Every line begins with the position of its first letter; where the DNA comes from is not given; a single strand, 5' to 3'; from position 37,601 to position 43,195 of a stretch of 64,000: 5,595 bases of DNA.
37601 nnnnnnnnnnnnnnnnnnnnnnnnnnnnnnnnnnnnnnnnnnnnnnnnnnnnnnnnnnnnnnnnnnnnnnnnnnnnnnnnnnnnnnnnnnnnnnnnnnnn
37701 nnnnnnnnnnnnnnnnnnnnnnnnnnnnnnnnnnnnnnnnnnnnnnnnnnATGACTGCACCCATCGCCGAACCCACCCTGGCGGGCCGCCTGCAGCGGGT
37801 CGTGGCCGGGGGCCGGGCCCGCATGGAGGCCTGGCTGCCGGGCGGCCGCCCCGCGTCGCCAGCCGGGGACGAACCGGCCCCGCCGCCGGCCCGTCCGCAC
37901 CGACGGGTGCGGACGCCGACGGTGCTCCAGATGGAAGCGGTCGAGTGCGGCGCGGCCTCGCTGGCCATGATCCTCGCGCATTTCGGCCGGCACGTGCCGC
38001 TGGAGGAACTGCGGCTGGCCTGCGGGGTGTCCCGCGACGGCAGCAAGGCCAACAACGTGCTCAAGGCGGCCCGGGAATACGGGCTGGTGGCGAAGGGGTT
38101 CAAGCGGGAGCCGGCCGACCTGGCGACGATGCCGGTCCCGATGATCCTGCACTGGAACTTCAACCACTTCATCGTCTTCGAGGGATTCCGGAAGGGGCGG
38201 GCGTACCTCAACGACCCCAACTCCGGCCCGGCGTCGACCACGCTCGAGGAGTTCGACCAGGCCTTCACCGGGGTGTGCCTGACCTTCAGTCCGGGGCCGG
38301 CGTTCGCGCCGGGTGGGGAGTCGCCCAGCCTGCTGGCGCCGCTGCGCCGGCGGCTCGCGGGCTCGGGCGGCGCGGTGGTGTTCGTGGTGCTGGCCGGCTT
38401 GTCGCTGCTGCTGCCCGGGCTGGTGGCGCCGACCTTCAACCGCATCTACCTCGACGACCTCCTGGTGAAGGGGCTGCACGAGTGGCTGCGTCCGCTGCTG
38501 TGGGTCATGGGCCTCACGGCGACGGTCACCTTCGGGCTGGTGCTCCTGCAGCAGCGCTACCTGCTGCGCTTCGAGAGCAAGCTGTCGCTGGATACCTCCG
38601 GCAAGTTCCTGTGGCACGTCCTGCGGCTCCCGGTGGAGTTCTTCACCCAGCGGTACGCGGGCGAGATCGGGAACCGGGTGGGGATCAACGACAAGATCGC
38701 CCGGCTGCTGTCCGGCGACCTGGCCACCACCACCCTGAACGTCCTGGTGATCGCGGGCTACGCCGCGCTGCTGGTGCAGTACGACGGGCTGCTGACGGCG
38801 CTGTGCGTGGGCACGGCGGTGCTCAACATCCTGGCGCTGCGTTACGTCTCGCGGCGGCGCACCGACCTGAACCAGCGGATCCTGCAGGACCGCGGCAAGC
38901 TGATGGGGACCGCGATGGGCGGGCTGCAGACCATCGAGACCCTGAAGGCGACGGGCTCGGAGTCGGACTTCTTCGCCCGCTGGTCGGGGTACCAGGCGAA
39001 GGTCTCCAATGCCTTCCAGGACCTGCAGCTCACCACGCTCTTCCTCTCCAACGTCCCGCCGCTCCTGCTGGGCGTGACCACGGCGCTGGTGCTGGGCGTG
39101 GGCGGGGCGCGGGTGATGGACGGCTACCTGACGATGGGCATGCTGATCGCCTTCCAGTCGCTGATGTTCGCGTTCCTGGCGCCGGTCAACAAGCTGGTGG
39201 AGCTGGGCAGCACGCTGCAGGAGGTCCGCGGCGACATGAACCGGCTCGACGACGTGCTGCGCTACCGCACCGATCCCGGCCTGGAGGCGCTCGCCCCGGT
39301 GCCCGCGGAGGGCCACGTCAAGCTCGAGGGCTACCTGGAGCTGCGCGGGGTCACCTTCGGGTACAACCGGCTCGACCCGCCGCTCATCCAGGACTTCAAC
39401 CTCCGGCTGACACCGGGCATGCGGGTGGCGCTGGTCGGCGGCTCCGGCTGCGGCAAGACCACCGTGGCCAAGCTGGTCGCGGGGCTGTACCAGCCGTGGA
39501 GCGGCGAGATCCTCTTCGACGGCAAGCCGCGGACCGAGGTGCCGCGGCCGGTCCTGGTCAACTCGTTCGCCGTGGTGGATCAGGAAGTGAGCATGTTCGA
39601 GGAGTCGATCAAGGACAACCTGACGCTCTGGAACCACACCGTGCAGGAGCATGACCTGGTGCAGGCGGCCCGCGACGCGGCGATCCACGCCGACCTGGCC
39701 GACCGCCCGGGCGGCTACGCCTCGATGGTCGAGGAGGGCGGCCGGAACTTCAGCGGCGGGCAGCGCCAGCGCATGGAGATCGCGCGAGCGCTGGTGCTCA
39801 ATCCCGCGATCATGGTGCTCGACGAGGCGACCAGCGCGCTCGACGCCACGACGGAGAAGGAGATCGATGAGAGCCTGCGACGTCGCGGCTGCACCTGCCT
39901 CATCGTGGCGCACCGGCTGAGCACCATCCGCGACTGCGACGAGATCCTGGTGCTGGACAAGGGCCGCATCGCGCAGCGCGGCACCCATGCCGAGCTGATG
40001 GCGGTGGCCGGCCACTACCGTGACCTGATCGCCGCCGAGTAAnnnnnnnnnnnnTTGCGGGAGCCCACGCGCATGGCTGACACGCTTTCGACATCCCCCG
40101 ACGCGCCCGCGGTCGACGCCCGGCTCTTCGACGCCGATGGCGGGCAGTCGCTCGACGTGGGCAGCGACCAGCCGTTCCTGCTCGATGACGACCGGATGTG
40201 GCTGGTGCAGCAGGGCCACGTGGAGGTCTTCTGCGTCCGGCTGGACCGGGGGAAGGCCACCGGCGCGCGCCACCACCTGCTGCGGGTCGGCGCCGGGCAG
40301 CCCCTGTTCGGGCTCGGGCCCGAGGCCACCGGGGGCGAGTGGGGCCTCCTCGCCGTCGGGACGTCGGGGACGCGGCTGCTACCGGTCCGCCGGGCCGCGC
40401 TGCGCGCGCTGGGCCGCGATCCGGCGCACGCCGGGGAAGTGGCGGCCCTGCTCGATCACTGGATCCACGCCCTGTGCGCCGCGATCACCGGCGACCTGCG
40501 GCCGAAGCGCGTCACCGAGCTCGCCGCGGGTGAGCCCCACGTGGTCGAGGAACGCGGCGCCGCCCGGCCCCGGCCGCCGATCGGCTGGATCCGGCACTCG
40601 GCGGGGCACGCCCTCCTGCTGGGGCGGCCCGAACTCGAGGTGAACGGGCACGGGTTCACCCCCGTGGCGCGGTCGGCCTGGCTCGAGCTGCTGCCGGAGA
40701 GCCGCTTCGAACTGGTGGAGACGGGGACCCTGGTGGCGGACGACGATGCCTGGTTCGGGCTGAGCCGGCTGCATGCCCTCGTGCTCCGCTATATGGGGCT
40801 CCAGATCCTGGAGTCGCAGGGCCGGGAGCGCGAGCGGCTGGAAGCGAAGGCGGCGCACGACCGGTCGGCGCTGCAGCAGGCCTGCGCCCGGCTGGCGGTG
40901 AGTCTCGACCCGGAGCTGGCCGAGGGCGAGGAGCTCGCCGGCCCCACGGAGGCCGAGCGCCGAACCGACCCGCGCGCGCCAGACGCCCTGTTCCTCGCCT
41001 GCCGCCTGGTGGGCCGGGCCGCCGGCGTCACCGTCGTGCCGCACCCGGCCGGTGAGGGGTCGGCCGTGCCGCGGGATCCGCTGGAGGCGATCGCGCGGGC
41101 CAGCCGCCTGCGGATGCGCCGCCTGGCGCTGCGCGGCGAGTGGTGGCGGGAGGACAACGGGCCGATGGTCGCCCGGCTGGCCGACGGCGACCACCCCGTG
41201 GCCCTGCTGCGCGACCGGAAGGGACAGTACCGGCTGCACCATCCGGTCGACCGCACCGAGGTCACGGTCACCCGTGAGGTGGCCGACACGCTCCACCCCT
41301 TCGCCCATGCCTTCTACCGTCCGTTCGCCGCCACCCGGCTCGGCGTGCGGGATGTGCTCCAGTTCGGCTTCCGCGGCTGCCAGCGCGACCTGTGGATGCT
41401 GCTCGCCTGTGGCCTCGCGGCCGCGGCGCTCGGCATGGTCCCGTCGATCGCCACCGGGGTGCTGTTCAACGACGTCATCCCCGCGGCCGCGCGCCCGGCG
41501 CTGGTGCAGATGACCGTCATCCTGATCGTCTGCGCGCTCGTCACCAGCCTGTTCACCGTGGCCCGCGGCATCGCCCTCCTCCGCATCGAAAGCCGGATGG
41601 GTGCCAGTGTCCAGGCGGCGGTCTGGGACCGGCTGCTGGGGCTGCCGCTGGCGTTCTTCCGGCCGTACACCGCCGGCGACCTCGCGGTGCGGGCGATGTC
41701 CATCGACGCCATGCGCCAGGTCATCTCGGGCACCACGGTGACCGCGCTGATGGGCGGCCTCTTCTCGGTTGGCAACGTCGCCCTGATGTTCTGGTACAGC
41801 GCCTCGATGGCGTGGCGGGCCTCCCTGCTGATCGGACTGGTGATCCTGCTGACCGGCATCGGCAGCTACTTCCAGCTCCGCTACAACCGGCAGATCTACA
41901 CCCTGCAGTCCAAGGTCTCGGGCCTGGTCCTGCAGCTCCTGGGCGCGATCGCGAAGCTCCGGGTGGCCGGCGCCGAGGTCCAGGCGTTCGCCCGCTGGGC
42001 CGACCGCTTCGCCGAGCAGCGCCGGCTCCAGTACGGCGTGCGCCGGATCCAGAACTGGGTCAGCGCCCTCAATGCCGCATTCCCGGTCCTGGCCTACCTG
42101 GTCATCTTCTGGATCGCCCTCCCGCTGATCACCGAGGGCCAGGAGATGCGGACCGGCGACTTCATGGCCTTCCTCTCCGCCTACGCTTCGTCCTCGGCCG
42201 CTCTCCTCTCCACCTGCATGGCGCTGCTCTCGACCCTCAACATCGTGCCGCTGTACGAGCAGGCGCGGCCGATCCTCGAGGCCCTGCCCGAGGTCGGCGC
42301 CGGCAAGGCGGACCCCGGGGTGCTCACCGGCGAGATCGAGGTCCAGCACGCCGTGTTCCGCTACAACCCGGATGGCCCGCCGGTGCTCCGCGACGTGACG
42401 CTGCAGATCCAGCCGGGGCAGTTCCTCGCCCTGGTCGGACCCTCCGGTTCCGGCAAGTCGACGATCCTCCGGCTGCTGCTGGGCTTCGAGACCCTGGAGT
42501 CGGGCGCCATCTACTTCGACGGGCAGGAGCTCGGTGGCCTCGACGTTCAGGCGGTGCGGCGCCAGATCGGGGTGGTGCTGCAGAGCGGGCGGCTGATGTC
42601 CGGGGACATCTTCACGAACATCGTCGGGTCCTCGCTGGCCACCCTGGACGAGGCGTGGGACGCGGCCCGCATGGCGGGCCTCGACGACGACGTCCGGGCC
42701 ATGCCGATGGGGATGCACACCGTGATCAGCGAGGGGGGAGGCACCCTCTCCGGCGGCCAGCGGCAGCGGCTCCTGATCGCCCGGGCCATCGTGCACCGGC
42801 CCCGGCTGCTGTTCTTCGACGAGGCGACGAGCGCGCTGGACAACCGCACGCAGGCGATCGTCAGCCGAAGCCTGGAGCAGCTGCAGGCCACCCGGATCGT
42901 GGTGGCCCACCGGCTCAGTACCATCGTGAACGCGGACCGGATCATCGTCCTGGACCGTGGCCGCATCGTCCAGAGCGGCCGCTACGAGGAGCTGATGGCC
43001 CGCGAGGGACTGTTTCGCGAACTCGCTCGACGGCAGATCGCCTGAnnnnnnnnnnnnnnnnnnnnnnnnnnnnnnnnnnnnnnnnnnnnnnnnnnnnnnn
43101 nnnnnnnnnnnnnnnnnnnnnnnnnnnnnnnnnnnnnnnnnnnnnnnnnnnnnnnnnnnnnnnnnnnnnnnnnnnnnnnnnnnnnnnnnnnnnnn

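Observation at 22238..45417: Large hybrid RiPP gene cluster combining YcaO-TfuA, a LanM-like synthetase, a LanJ-like reductase, glycosyltransferases and a complete NHLP/Nif11 export system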

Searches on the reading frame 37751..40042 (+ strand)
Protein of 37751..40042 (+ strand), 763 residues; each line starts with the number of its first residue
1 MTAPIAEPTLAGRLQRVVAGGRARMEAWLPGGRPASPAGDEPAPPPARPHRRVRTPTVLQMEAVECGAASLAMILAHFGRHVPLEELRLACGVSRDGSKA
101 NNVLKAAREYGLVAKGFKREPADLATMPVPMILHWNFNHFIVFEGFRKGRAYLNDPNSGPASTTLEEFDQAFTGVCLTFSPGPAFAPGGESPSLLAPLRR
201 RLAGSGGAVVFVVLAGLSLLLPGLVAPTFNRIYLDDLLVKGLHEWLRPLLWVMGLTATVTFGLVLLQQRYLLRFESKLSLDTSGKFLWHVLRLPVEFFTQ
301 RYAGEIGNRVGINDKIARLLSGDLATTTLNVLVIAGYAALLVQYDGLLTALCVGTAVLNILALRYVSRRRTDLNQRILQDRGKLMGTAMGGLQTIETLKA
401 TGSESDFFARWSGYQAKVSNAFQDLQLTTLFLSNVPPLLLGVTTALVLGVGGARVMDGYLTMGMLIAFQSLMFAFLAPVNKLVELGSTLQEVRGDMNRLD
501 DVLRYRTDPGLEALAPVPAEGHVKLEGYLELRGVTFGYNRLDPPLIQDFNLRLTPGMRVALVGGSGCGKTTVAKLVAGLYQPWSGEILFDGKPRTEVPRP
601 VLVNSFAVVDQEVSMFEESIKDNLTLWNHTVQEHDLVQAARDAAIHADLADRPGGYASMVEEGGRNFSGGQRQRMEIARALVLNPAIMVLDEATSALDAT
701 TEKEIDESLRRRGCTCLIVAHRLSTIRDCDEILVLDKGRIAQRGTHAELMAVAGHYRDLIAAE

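Call 10: search_protein_families(library=pfam, proteins=[window:37751-40042:+], max_evalue=0.01)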
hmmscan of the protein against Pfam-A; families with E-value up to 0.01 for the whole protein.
window:37751-40042:+ (763 aa): 5 families
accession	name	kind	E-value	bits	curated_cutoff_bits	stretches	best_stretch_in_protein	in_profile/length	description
PF03412.21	Peptidase_C39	-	1e-33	116.4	22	1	55-182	2-131/133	Peptidase C39 family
PF00005.33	ABC_tran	-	1.9e-28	100.2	25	1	547-695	2-137/137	ABC transporter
PF00664.28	ABC_membrane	-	2.3e-24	87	28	1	224-479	16-274/274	ABC transporter transmembrane region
PF02463.25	SMC_N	-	0.00035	20.5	40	1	624-734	111-210/220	RecF/RecN/SMC N terminal domain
PF13529.12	Peptidase_C39_2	-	0.0022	19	24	0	65-112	15-79/143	Peptidase_C39 like family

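Call 12: search_protein_families(library=ncbifam, proteins=[window:37751-40042:+], max_evalue=0.01)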
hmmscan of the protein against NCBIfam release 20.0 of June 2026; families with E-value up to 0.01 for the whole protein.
window:37751-40042:+ (763 aa): 189 families (the best 25 are shown)
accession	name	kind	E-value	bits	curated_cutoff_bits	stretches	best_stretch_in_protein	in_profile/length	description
TIGR03796.1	NHLM_micro_ABC1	equivalog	0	1075.9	853.3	1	54-760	1-709/710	NHLP family bacteriocin export ABC transporter peptidase/permease/ATPase subunit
TIGR03797.1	NHLM_micro_ABC2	equivalog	3.7e-103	346.3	709.4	1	193-760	122-682/686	NHLP bacteriocin export ABC transporter permease/ATPase subunit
TIGR01846.1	type_I_sec_HlyB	subfamily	8.2e-103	345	725.55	1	70-760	4-689/694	type I secretion system permease/ATPase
TIGR01193.1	bacteriocin_ABC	subfamily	7.2e-88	295.8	523.85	1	60-761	1-707/708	peptide cleavage/export ABC transporter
TIGR03375.1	type_I_sec_LssB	subfamily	4.9e-85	286.2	693.1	1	69-750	5-689/696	type I secretion system permease/ATPase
TIGR02204.1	MsbA_rel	hypoth_equivalog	3.3e-82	277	780.4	1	231-760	42-572/576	ABC transporter, permease/ATP-binding protein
TIGR02203.1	MsbA_lipidA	equivalog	2.2e-81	274.1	602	1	236-759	39-565/572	lipid A export permease/ATP-binding protein MsbA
TIGR00958.1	3a01208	subfamily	1.1e-79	268.6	874.6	1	220-759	174-710/711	antigen peptide transporter 2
NF045513.1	HepA_fam_ABC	equivalog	9.8e-72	242.2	725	1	256-755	104-601/610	heterocyst formation ABC transporter subunit HepA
NF052233.1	CphA_assoc_ABC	equivalog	2.3e-69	234.6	880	1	250-762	231-742/766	cyanophycin metabolism-associated ABC transporter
NF008381.0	PRK11176.1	equivalog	5.6e-66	223.1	867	1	277-759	95-575/582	lipid A ABC transporter ATP-binding protein/permease MsbA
NF010178.0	PRK13657.1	equivalog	2.7e-65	221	733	1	440-762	250-569/588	glucan ABC transporter ATP-binding protein/ permease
TIGR02868.1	CydC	equivalog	4.6e-59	200.5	329.05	1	313-723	124-530/530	thiol reductant ABC exporter subunit CydC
TIGR01842.1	type_I_sec_PrtD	subfamily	8e-58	196.3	510.15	1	344-750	139-541/544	type I secretion system permease/ATPase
NF008055.0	PRK10789.1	equivalog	9.5e-57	192.7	845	1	207-759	20-567/590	SmdA family multidrug ABC transporter permease/ATP-binding protein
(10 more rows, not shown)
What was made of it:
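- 37751..40042 (+): NHLP export ABC transporter with an N-terminal C39 peptidase (cleaves the GG leader). TIGR03796, 1076 bits against a cut-off of 853; PF03412, E=1e-33 (calls 10, 12).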

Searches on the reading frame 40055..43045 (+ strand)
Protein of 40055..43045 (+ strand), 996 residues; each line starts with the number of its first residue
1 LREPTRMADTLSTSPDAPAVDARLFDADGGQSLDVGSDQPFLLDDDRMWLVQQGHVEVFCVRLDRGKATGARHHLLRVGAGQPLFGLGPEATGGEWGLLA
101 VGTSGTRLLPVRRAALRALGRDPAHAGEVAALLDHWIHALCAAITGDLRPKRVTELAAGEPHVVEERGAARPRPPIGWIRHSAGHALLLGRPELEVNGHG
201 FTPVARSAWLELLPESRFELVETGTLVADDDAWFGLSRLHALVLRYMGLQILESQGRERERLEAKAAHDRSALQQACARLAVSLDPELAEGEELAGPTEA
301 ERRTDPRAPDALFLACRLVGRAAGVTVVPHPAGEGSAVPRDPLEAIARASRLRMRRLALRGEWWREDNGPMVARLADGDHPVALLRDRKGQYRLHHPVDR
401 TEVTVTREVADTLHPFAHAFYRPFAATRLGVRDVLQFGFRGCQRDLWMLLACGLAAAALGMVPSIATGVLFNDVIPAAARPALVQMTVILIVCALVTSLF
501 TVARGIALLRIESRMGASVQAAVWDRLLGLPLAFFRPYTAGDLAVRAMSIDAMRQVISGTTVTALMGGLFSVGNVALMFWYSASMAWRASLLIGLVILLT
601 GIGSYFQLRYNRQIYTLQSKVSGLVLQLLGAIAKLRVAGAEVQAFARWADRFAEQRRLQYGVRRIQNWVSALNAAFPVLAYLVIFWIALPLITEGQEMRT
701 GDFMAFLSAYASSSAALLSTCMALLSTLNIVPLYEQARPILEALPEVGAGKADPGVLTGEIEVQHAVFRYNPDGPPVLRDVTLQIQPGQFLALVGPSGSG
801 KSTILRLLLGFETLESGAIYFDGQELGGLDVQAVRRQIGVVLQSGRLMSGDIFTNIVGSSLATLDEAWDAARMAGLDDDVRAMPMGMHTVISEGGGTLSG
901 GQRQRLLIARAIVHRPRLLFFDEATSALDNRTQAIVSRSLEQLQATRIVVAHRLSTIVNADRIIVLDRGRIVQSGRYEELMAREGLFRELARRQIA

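Call 10: search_protein_families(library=pfam, proteins=[window:40055-43045:+], max_evalue=0.01)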
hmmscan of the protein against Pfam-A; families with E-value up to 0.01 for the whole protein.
window:40055-43045:+ (996 aa): 9 families
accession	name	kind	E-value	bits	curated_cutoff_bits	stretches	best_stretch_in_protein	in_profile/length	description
PF00005.33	ABC_tran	-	2.6e-30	106.2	25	1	778-926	1-137/137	ABC transporter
PF00664.28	ABC_membrane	-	1.4e-20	74.6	28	1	447-710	2-267/274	ABC transporter transmembrane region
PF02463.25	SMC_N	-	2.2e-07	31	40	1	897-965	136-210/220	RecF/RecN/SMC N terminal domain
PF13401.12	AAA_22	-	0.0003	21.5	27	1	788-841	5-57/130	AAA domain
PF13191.12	AAA_16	-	0.0015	19.5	32.6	1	789-946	25-162/167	AAA ATPase domain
PF13555.12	AAA_29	-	0.0022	18.1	27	1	781-805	15-39/61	P-loop containing region of AAA domain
PF13558.12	SbcC_Walker_B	-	0.0042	17.7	27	0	886-941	21-89/90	SbcC/RAD50-like, Walker B motif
PF13304.12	AAA_21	-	0.0049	17.4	27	0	790-809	1-20/304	AAA domain, putative AbiEii toxin, Type IV TA system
PF03193.22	RsgA_GTPase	-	0.0094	16.2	30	0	784-819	103-137/174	RsgA GTPase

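Call 12: search_protein_families(library=ncbifam, proteins=[window:40055-43045:+], max_evalue=0.01)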
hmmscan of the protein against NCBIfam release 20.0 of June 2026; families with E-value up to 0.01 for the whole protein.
window:40055-43045:+ (996 aa): 186 families (the best 25 are shown)
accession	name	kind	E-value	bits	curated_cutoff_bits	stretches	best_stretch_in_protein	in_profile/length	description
TIGR03797.1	NHLM_micro_ABC2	equivalog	6.7e-281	933.7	709.4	1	310-995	2-686/686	NHLP bacteriocin export ABC transporter permease/ATPase subunit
TIGR03796.1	NHLM_micro_ABC1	equivalog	1.2e-98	331.1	853.3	1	434-991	144-709/710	NHLP family bacteriocin export ABC transporter peptidase/permease/ATPase subunit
TIGR01846.1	type_I_sec_HlyB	subfamily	3.5e-94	316.5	725.55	1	453-994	148-692/694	type I secretion system permease/ATPase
TIGR02203.1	MsbA_lipidA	equivalog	2.6e-85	287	602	1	450-994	21-569/572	lipid A export permease/ATP-binding protein MsbA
TIGR02204.1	MsbA_rel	hypoth_equivalog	8.4e-80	269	780.4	1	472-994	46-575/576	ABC transporter, permease/ATP-binding protein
TIGR03375.1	type_I_sec_LssB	subfamily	6.1e-79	266.1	693.1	1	453-982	158-690/696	type I secretion system permease/ATPase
TIGR00958.1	3a01208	subfamily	7.3e-77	259.2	874.6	1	461-990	179-710/711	antigen peptide transporter 2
NF010178.0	PRK13657.1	equivalog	2.1e-70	237.8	733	1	462-994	33-570/588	glucan ABC transporter ATP-binding protein/ permease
NF045513.1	HepA_fam_ABC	equivalog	9.8e-70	235.6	725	1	478-989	89-604/610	heterocyst formation ABC transporter subunit HepA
NF008381.0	PRK11176.1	equivalog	3.2e-64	217.3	867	1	471-995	52-580/582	lipid A ABC transporter ATP-binding protein/permease MsbA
NF052233.1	CphA_assoc_ABC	equivalog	3.1e-63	214.3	880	1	451-994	191-743/766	cyanophycin metabolism-associated ABC transporter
TIGR01193.1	bacteriocin_ABC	subfamily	5.5e-60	203.7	523.85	1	454-991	162-706/708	peptide cleavage/export ABC transporter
NF008055.0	PRK10789.1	equivalog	8.9e-55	186.2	845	1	456-994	28-571/590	SmdA family multidrug ABC transporter permease/ATP-binding protein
NF008056.1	PRK10790.1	equivalog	3.5e-53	181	746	1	492-994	73-575/584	SmdB family multidrug efflux ABC transporter permease/ATP-binding protein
TIGR01842.1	type_I_sec_PrtD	subfamily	5.6e-53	180.3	510.15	1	443-982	5-542/544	type I secretion system permease/ATPase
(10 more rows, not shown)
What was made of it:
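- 40073..43045 (+): Second NHLP export ABC permease/ATPase with an N-terminal domain of about 300 aa and unknown function. TIGR03797, 934 bits against a cut-off of 709 (call 12).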
